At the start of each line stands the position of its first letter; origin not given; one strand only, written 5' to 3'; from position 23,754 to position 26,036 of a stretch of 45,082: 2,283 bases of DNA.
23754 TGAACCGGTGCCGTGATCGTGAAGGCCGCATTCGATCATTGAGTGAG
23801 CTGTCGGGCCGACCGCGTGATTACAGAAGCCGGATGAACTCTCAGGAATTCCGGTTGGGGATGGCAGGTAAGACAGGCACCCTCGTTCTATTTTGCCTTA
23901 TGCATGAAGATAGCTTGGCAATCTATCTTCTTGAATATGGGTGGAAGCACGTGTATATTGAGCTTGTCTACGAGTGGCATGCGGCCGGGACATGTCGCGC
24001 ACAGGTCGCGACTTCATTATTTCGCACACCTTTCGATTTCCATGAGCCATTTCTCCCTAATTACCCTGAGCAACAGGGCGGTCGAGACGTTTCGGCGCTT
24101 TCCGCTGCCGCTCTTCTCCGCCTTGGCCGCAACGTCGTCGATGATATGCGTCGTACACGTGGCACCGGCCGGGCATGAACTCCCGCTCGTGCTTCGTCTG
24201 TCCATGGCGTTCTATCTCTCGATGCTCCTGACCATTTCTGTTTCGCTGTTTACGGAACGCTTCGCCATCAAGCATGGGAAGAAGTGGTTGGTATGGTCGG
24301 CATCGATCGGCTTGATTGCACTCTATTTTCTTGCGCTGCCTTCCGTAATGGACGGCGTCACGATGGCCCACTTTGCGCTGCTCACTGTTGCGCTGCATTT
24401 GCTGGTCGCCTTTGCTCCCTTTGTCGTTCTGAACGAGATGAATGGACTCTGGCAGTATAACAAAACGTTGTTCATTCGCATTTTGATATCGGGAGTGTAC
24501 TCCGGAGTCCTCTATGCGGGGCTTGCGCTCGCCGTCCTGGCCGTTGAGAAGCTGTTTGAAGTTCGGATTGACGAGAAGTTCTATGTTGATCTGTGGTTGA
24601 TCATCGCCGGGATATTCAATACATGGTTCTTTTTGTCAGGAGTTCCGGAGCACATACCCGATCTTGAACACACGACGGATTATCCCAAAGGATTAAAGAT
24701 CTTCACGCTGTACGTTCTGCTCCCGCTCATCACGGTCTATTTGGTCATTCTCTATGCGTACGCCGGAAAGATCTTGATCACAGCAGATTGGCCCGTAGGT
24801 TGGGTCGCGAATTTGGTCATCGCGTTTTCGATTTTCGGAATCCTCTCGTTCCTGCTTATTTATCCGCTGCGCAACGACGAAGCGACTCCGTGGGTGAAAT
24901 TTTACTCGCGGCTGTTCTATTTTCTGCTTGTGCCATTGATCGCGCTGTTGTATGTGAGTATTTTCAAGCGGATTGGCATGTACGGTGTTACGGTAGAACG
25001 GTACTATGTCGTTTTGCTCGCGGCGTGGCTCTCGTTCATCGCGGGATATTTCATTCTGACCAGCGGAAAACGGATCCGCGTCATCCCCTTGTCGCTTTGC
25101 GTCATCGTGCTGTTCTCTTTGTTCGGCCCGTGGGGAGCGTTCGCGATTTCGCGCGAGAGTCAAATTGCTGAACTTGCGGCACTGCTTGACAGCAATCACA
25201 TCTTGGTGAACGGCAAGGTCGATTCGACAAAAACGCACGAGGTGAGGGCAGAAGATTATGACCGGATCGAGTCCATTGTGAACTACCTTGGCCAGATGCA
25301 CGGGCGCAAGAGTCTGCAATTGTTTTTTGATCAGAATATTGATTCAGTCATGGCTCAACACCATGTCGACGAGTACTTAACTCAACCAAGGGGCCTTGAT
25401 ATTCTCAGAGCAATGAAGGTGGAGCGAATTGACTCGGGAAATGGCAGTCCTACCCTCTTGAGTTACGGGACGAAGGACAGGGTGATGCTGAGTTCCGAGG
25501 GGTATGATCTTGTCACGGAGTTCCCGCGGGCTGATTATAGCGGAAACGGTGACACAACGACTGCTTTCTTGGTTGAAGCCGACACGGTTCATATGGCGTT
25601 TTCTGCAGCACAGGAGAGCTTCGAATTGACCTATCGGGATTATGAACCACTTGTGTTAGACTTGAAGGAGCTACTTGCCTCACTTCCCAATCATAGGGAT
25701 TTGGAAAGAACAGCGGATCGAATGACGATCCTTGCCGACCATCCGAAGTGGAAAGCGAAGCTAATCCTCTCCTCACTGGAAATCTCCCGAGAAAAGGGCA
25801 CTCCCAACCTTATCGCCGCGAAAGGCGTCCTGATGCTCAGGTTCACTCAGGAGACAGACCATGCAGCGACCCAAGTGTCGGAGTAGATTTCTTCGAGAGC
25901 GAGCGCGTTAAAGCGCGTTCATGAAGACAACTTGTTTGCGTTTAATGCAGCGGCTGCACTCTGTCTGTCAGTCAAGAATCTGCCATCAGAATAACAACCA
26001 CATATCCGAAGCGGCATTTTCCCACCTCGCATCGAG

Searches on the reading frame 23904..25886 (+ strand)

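Call 13: search_protein_families(library=pfam, proteins=[window:23904-25886:+])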
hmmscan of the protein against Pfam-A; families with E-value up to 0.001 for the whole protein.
window:23904-25886:+ (660 aa): 1 family
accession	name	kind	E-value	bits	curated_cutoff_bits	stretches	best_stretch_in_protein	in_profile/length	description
PF13687.11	DUF4153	-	2.4e-20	73.5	27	1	123-413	13-339/373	Domain of unknown function (DUF4153)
